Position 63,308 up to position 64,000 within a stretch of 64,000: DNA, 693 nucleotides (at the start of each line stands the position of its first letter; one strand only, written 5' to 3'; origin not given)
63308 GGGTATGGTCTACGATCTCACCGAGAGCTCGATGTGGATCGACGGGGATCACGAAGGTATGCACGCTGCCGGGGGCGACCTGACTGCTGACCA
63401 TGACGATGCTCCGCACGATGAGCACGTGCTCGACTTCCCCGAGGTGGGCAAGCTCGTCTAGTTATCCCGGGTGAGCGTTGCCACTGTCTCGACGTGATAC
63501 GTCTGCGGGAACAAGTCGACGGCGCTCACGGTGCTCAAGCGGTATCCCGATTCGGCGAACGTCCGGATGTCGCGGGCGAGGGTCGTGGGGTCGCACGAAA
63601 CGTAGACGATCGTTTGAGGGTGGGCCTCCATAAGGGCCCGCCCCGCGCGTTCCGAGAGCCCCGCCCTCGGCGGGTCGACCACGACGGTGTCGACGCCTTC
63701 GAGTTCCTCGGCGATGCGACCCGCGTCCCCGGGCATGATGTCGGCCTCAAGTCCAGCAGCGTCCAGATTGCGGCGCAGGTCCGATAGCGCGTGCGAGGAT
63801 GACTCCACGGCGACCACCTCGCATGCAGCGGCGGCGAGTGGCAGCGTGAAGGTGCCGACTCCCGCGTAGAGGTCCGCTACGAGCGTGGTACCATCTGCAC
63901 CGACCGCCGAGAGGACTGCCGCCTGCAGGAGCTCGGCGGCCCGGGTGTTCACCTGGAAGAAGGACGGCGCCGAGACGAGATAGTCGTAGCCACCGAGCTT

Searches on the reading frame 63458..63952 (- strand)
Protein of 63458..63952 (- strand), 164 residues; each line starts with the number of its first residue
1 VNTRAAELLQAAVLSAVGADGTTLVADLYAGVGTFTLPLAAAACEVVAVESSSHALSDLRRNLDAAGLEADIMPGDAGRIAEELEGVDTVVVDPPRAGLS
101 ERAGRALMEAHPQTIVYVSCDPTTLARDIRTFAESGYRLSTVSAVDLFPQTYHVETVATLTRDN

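Call 41: search_protein_families(library=pfam, proteins=[window:63458-63952:-], max_evalue=0.000001)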
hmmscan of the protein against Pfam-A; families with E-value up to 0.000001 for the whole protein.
window:63458-63952:- (164 aa): 2 families
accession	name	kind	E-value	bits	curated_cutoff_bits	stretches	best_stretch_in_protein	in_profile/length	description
PF05958.17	tRNA_U5-meth_tr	-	1.7e-16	60.7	23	1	87-162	284-356/357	tRNA (Uracil-5-)-methyltransferase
PF13649.12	Methyltransf_25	-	6.4e-07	30.4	27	0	25-92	1-70/97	Methyltransferase domain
